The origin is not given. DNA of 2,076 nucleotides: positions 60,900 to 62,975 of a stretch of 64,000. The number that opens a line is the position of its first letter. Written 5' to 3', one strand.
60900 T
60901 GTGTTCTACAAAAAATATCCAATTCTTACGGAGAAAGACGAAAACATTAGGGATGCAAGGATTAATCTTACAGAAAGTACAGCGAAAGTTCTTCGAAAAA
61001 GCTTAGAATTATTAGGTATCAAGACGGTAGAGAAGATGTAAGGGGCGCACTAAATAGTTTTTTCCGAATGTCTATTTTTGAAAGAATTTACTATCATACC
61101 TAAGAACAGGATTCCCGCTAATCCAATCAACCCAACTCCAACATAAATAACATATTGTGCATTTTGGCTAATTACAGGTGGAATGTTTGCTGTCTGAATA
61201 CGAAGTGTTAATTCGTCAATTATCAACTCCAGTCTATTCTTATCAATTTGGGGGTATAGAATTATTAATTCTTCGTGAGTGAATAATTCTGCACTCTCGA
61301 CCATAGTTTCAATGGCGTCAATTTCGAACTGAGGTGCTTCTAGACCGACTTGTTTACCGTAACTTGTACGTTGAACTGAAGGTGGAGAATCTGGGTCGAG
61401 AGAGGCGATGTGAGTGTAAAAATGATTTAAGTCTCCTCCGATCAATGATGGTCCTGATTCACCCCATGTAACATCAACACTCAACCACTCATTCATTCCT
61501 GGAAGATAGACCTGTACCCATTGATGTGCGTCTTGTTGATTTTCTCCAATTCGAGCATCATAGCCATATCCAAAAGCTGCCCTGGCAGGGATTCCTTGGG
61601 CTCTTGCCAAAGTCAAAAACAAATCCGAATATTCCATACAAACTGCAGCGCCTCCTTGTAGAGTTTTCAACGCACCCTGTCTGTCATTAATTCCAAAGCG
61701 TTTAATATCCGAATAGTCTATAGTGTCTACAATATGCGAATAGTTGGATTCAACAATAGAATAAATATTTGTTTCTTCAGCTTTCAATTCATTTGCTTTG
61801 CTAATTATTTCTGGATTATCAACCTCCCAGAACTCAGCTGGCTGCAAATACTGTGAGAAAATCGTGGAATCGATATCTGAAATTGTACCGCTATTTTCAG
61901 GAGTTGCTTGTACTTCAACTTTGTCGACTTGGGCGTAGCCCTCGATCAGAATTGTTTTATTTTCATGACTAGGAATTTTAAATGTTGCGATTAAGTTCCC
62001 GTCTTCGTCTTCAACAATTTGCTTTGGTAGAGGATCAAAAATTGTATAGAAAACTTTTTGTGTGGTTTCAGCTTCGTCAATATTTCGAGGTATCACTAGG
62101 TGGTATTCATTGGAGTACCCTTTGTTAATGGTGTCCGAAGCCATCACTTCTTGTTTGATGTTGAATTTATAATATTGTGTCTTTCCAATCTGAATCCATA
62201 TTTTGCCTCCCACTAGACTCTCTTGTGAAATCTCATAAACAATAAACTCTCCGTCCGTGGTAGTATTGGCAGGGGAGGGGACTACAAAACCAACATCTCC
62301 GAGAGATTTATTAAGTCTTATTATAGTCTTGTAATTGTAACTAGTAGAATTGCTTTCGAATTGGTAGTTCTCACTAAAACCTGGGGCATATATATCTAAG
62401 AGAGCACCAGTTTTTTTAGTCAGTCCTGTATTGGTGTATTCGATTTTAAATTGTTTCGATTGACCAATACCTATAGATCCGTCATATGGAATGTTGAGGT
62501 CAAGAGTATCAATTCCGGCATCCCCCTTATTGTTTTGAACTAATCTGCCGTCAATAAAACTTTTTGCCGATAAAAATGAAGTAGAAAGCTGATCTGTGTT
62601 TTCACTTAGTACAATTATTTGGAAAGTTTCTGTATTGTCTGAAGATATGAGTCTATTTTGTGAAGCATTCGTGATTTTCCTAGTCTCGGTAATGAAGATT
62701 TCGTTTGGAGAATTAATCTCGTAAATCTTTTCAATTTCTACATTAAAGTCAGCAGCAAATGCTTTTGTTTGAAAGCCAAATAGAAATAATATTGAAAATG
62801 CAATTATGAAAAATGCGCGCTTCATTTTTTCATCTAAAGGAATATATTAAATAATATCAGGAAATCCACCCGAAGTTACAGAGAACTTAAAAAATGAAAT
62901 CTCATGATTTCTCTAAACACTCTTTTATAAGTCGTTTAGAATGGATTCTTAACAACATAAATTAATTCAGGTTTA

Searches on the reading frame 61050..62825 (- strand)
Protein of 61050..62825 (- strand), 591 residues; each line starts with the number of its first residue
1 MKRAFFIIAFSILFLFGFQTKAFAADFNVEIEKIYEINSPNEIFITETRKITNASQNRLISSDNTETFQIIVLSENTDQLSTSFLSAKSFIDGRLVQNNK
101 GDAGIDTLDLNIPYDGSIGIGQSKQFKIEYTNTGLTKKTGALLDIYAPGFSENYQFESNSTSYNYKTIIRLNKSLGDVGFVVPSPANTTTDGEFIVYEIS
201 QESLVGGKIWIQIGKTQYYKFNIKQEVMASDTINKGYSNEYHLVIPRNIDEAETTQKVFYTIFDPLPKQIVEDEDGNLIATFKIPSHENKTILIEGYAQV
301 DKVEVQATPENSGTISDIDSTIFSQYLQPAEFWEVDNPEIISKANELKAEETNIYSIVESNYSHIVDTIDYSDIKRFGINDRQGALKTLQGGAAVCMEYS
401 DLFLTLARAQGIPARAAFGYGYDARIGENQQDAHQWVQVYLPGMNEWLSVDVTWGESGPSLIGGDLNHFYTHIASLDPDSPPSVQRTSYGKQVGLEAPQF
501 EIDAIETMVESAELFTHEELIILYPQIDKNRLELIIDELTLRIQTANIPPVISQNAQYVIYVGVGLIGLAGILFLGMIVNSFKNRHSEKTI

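Call 44: search_protein_families(library=pfam, proteins=[window:61050-62825:-], max_evalue=0.1)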
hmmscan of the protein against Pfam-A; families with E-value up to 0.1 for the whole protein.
window:61050-62825:- (591 aa): 1 family
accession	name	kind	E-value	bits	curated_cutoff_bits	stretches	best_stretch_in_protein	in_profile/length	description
PF01841.26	Transglut_core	-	1.7e-17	64.1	23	1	344-451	4-107/108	Transglutaminase-like superfamily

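Call 47: search_protein_families(library=ncbifam, proteins=[window:61050-62825:-], max_evalue=1)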
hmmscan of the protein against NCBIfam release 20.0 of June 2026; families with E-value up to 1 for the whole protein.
window:61050-62825:- (591 aa): 0 families

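Call 78: find_encoding_contigs(protein=window:61050-62825:-, flank=10000, max_places=1)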
Protein window:61050-62825:- (591 aa): 7 contigs read that carry it; 1 place shown.
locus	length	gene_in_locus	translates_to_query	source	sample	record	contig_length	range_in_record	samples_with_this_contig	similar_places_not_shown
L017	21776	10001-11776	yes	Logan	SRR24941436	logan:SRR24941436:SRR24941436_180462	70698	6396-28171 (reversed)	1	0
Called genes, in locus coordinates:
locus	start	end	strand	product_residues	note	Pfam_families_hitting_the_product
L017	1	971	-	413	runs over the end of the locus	PF03600:CitMHS, PF07158:MatC_N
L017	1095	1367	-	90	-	PF00216:Bac_DNA_binding, PF18291:HU-HIG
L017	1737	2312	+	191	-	PF01327:Pep_deformylase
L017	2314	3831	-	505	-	PF13541:ChlI, PF00493:MCM (weak), PF01078:Mg_chelatase, PF07728:AAA_5, PF13335:Mg_chelatase_C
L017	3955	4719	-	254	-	PF01978:TrmB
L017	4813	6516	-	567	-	PF13620:CarboxypepD_reg, PF13715:CarbopepD_reg_2, PF08308:PEGA (faint)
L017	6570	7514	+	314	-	-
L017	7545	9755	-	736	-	PF13491:FtsK_4TM (weak), PF17854:FtsK_alpha, PF01580:FtsK_SpoIIIE, PF09397:FtsK_gamma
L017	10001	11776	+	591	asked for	PF01841:Transglut_core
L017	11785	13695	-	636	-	PF03485:Arg_tRNA_synt_N, PF00750:tRNA-synt_1d, PF05746:DALR_1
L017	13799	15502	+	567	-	PF01807:Zn_ribbon_DnaG, PF08275:DNAG_N, PF01751:Toprim, PF13155:Toprim_2, PF13662:Toprim_4, PF10410:DnaB_bind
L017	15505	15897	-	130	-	-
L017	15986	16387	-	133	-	-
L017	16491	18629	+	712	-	PF00580:UvrD-helicase, PF01443:Viral_helicase1 (faint), PF13245:AAA_19, PF13604:AAA_30 (faint), PF13087:AAA_12 (faint), PF13361:UvrD_C, PF13538:UvrD_C_2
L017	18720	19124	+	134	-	-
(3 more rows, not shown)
